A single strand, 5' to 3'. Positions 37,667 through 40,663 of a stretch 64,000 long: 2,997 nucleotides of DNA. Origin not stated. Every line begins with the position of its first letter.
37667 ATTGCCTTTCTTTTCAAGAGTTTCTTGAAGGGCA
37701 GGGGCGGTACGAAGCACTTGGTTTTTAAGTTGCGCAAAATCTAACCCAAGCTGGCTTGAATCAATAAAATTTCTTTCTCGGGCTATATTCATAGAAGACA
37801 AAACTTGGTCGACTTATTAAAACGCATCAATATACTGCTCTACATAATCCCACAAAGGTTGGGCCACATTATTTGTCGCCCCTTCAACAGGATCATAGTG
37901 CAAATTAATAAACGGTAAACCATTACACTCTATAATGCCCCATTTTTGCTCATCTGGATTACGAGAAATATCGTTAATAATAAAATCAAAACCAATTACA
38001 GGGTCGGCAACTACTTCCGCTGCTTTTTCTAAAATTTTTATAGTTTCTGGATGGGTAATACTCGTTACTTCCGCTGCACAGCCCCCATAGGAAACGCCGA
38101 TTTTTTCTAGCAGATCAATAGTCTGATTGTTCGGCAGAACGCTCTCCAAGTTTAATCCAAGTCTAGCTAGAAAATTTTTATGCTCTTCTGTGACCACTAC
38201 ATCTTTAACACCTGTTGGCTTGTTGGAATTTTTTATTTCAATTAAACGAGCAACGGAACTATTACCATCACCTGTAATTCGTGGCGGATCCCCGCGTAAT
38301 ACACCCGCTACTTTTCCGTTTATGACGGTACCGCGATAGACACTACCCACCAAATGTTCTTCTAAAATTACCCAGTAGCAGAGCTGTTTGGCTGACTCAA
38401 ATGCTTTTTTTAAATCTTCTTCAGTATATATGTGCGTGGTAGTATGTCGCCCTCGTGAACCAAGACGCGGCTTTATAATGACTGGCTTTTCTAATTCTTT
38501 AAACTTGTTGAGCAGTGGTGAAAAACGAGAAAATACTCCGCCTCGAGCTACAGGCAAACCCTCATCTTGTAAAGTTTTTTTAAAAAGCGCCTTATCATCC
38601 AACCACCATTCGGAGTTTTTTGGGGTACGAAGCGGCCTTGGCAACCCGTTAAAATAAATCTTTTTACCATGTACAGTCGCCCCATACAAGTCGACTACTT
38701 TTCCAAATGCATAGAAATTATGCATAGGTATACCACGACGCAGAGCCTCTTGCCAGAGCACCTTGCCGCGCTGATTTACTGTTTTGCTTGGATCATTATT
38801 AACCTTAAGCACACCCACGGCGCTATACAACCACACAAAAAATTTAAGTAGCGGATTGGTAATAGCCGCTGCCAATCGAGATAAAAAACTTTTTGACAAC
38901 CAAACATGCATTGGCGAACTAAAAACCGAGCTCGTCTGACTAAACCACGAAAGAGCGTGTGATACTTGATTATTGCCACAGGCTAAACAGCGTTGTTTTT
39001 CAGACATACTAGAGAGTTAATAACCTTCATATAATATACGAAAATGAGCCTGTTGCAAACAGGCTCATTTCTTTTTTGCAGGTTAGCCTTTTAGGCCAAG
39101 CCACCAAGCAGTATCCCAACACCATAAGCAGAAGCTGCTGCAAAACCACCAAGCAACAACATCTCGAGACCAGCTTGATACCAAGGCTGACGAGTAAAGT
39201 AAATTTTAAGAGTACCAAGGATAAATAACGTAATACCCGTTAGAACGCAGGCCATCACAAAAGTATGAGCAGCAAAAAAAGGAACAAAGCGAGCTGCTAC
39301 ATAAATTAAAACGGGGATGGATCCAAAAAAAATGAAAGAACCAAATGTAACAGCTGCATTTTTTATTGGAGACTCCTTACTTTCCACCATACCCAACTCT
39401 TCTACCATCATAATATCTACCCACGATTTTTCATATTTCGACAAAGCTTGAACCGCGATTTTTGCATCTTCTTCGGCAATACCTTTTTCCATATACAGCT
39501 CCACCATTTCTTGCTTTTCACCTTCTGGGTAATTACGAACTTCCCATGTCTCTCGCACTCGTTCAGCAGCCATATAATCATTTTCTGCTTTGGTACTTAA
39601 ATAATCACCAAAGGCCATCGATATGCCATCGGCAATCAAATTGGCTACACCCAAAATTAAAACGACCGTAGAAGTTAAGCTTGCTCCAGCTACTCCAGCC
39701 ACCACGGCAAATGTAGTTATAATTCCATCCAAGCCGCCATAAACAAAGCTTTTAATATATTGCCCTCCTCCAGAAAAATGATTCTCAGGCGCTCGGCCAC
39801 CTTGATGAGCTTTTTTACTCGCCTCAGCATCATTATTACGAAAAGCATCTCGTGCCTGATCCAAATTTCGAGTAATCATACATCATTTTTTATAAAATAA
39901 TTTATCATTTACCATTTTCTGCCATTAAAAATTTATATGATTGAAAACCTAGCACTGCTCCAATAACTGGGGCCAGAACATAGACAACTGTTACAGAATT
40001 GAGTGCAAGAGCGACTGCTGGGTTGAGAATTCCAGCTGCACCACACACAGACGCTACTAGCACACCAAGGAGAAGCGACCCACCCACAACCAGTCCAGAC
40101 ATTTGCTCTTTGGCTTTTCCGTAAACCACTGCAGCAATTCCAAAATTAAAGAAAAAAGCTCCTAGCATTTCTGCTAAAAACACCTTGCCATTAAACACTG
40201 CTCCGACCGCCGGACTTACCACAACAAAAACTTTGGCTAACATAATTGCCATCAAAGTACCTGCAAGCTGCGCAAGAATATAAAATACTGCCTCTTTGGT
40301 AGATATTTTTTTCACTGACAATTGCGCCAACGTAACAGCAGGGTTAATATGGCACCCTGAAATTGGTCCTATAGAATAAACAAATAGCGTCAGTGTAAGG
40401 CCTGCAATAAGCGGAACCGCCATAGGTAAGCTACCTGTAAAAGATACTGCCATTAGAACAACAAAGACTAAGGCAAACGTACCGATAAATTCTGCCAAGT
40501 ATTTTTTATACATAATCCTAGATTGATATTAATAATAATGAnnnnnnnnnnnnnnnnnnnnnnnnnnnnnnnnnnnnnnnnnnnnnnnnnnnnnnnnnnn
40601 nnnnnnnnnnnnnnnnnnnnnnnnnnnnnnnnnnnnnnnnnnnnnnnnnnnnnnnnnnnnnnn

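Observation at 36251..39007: Stand-alone CphA-like ATP-grasp ligase co-transcribed with a 516-aa unknown protein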

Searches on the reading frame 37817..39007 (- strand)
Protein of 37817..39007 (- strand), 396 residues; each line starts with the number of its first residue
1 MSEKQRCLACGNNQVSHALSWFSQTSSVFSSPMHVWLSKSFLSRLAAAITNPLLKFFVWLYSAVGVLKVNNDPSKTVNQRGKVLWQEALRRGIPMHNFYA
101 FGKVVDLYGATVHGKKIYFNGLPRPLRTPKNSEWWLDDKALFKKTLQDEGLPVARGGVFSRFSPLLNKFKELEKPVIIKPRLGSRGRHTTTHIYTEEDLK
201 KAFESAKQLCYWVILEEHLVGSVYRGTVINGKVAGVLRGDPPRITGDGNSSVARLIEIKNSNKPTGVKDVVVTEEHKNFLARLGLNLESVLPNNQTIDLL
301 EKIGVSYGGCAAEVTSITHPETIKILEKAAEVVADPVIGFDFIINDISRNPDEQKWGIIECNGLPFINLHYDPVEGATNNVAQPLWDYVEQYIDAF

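Call 3: search_protein_families(library=pfam, proteins=[window:37817-39007:-], max_evalue=0.1)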
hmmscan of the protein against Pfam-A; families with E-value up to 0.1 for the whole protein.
window:37817-39007:- (396 aa): 1 family
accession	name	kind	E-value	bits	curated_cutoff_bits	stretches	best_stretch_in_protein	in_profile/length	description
PF02655.19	ATP-grasp_3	-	0.0015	19.1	23.2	0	138-196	3-54/160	ATP-grasp domain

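Call 4: search_protein_families(library=ncbifam, proteins=[window:37817-39007:-], max_evalue=0.1)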
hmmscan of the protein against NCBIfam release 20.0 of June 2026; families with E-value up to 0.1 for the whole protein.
window:37817-39007:- (396 aa): 20 families
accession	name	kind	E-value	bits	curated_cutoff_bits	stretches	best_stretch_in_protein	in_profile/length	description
TIGR02068.2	cya_phycin_syn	equivalog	5.8e-55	186.7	850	1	136-388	211-469/862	cyanophycin synthetase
NF010623.0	PRK14016.1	subfamily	2.8e-54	184.6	877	1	137-387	213-469/871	cyanophycin synthetase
NF002688.0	PRK02471.1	equivalog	4.1e-35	121.3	425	1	135-386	486-748/756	bifunctional glutamate--cysteine ligase GshA/glutathione synthetase GshB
TIGR03103.1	trio_acet_GNAT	equivalog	6.9e-30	104.1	569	1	72-370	235-527/547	N-acetylglutaminylglutamine synthetase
TIGR01435.1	glu_cys_lig_rel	equivalog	7.2e-21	74.1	656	1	136-382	467-712/719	bifunctional glutamate--cysteine ligase/glutathione synthetase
NF002378.0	PRK01372.1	subfamily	9.1e-08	31.1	243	1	138-238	100-198/305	D-alanine--D-alanine ligase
TIGR00768.1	rimK_fam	subfamily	0.00043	19.7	143.4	1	137-235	86-189/276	RimK family alpha-L-glutamate ligase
TIGR01205.1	D_ala_D_alaTIGR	subfamily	0.00098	18.2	245.65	1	138-232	106-205/318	D-alanine--D-alanine ligase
NF000091.3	D_ala_D_ser_VanG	exception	0.004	16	495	1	138-222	135-221/344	D-alanine--D-serine ligase VanG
TIGR02144.1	LysX_arch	equivalog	0.0082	15.3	275.6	1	137-201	86-149/281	lysine biosynthesis protein LysX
NF002563.0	PRK02186.1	subfamily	0.0097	14.2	625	1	138-207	107-175/890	argininosuccinate lyase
NF009405.0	PRK12767.1-4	equivalog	0.011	14.7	390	1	138-208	112-178/320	carbamoyl phosphate synthase-like protein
NF002528.0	PRK01966.1-4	subfamily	0.014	14.2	262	1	138-221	141-231/366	D-alanine--D-alanine ligase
NF005543.0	PRK07206.1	subfamily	0.015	14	302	0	138-205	108-177/416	hypothetical protein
NF004675.0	PRK06019.1-1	equivalog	0.017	13.9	375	1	138-217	107-184/375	5-(carboxyamino)imidazole ribonucleotide synthase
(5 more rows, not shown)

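Call 5: search_solved_structures(query=window:37817-39007:-, max_evalue=0.01, show_alignments=2)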
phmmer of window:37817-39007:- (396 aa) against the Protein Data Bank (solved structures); distinct sequences matched with E-value up to 0.01: 10.
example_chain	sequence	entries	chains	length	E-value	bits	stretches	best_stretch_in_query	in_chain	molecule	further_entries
7lg5_A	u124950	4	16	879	5.1e-35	124.1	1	138-388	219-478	Cyanophycin synthase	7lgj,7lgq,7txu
7txv_A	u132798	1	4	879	5.1e-35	124.1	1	138-388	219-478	Cyanophycin synthase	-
7ta5_A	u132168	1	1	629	1.7e-29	105.9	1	144-389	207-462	Glutathione synthase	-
7lgm_A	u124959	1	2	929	1e-28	103.4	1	138-387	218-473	Cyanophycin synthase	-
7wac_A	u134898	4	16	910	1.1e-28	103.3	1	86-387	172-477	Cyanophycin synthase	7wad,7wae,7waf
8fxh_A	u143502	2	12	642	5.9e-28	100.8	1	140-381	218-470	RimK domain-containing protein ATP-grasp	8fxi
7lgn_A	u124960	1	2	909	3.7e-25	91.6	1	138-387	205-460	Cyanophycin synthase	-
3ln7_A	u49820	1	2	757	1.3e-20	76.7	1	136-383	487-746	Glutathione biosynthesis bifunctional protein gshAB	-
3ln6_A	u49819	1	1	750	1.4e-16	63.4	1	138-379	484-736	Glutathione biosynthesis bifunctional protein gshAB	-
5d8d_A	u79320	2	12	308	0.0052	18.7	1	138-243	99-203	D-alanine--D-alanine ligase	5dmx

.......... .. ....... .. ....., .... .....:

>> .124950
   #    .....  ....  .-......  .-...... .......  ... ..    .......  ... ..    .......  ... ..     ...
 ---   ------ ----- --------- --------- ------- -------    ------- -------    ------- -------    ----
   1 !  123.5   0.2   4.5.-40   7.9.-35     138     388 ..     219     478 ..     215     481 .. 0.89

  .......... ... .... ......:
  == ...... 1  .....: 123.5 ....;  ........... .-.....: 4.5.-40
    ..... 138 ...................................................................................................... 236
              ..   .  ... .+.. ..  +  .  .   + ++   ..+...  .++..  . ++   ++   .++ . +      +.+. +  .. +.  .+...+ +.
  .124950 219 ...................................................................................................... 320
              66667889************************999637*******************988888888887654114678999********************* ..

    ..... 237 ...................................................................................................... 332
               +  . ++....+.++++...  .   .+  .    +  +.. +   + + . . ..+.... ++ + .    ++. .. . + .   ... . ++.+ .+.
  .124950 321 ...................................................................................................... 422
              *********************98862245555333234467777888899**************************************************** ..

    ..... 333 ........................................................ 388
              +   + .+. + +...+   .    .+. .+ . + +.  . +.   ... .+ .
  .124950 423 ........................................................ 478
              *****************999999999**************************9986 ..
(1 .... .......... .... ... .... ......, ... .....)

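Call 15: find_homologous_proteins(query=window:37817-39007:-)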
Query window:37817-39007:- (396 aa): 1128 proteins with E <= 0.001 among 6789 candidates; the best 120 are listed.
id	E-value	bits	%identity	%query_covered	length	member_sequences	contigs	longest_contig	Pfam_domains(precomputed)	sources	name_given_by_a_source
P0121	1.2e-270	915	100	100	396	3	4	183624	-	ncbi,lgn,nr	ncbi:MAG: hypothetical protein KBC69_04155 [Candidatus Magasanikbacteria bacterium]|nr:hypothetical 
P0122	1.3e-256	869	93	100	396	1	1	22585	-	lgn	-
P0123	1.3e-209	714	77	100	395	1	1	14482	-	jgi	jgi:cyanophycin synthetase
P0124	1.0e-201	688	74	100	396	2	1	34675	-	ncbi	-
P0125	5.2e-198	676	72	100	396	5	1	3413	-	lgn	-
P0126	7.5e-194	662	71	100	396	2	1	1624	-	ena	-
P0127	7.9e-193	659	71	100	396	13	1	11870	-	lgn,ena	-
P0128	1.8e-190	651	70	100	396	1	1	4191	-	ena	-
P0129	6.5e-188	642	69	100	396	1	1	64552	-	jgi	jgi:cyanophycin synthetase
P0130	9.9e-186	635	69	100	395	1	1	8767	-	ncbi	-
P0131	3.3e-185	634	69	99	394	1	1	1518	-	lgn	-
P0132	4.0e-184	630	69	100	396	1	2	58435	-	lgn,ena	-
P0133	1.1e-183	629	70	100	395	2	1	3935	-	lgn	-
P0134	1.0e-179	616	66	100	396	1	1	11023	-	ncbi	-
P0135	9.0e-178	609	67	98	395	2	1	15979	-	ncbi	-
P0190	1.6e-132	460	54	97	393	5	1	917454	PF02655.20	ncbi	-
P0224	4.6e-127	442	52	98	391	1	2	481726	-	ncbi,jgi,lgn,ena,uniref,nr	ncbi:hypothetical protein COU18_00940 [Candidatus Kaiserbacteria bacterium CG10_big_fil_rev_8_21_14_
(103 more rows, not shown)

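Call 30: find_encoding_contigs(protein=P0224, flank=6000, max_places=1)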
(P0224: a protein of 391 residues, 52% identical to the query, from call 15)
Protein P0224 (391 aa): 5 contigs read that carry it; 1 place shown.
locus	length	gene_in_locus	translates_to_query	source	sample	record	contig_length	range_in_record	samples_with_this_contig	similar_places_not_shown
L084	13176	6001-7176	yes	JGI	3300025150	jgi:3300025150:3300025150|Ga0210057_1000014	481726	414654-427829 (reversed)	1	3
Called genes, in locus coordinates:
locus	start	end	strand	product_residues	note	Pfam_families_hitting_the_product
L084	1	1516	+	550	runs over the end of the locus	PF00118:Cpn60_TCP1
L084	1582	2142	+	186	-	PF04011:LemA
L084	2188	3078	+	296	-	PF01435:Peptidase_M48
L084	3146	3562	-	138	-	PF01371:Trp_repressor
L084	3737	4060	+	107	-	PF04193:PQ-loop (weak)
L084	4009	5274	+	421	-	PF13529:Peptidase_C39_2 (weak)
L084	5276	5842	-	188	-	PF13302:Acetyltransf_3, PF13420:Acetyltransf_4, PF00583:Acetyltransf_1, PF13673:Acetyltransf_10, PF13508:Acetyltransf_7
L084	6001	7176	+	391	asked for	-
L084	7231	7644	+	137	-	PF08570:DUF1761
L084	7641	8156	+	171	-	PF02643:DUF192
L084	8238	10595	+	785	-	PF03477:ATP-cone, PF17975:RNR_Alpha, PF02867:Ribonuc_red_lgC (faint), PF21995:RNR-II_ins_dom (weak)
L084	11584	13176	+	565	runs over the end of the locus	PF03023:MurJ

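Call 31: find_encoding_contigs(protein=P0190, flank=6000, max_places=1)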
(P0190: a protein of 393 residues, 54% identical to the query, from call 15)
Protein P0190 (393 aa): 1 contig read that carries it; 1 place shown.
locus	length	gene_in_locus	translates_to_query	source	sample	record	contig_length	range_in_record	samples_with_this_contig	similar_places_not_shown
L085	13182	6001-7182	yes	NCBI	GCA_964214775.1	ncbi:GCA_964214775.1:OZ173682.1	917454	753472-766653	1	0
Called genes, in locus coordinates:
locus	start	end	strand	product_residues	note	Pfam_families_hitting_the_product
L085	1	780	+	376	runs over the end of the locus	PF08534:Redoxin, PF00578:AhpC-TSA, PF13905:Thioredoxin_8, PF17991:Thioredoxin_10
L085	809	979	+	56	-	PF01381:HTH_3, PF12844:HTH_19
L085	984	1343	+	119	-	-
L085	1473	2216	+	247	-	PF20582:UPF0758_N, PF04002:RadC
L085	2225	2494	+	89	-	-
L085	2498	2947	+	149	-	PF01451:LMWPc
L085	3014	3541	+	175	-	-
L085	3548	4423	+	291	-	PF02424:ApbE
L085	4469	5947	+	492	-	PF00175:NAD_binding_1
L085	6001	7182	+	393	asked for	PF02655:ATP-grasp_3 (faint)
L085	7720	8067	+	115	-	-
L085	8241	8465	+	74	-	-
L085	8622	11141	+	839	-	PF13491:FtsK_4TM, PF17854:FtsK_alpha, PF01580:FtsK_SpoIIIE, PF09397:FtsK_gamma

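Call 43: find_related_loci(query=A3, collection=metagenome_contigs, flank=10000)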
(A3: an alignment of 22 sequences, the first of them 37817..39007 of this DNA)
Query A3 (396 aa) in metagenome_contigs; peptide patterns used: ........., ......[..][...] (x = any residue, [..] = any of these).
406 stretches matched a pattern; 219 encode a relative of the query (tblastn E <= 1e-3); the best 80 are kept; 80 distinct loci.
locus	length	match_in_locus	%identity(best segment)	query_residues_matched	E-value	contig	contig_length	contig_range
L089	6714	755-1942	72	1-396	0e+0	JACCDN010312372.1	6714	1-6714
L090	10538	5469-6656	70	1-396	0e+0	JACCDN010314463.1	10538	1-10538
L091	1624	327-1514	71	1-396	0e+0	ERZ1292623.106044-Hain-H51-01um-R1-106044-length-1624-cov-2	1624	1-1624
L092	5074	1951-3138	68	1-396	0e+0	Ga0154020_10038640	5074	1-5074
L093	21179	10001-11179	57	2-394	1e-159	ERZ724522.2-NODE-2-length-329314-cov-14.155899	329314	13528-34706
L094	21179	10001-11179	54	4-396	2e-143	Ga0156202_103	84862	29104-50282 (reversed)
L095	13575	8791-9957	54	2-391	9e-137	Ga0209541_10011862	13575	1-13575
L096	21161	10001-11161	53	6-392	1e-136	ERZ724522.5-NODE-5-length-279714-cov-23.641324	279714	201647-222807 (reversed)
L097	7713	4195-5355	53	6-392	1e-136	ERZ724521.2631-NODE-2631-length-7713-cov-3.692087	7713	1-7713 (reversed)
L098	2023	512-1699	49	1-396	2e-143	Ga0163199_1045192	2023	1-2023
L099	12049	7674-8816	55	7-387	7e-134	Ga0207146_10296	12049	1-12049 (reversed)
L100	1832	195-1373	51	4-396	6e-144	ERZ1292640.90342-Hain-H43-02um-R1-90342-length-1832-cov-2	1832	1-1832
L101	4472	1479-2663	50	2-396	2e-135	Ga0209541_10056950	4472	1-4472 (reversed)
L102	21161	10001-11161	52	7-396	3e-133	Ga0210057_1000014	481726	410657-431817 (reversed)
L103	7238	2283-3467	50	2-396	5e-133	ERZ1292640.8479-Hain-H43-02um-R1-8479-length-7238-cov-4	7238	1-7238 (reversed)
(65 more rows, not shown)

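Call 73: search_protein_families(library=padloc, proteins=[window:37817-39007:-], max_evalue=0.01)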
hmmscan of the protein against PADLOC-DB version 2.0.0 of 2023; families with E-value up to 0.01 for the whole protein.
window:37817-39007:- (396 aa): 0 families

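Call 74: search_protein_families(library=phrogs, proteins=[window:37817-39007:-], max_evalue=0.01)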
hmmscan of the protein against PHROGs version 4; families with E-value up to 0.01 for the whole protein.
window:37817-39007:- (396 aa): 0 families

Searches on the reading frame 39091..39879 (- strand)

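Call 3: search_protein_families(library=pfam, proteins=[window:39091-39879:-], max_evalue=0.1)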
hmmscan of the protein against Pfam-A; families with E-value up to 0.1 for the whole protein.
window:39091-39879:- (262 aa): 1 family
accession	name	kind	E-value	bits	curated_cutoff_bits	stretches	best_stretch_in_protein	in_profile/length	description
PF01988.24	VIT1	-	4.5e-70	236.2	28.1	1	42-255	1-213/214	VIT family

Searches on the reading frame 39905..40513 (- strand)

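Call 3: search_protein_families(library=pfam, proteins=[window:39905-40513:-], max_evalue=0.1)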
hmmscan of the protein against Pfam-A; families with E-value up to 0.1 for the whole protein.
window:39905-40513:- (202 aa): 1 family
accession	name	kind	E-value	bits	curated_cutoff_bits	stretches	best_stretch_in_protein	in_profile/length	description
PF00230.25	MIP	-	2.2e-22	80.4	25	1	2-189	8-218/222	Major intrinsic protein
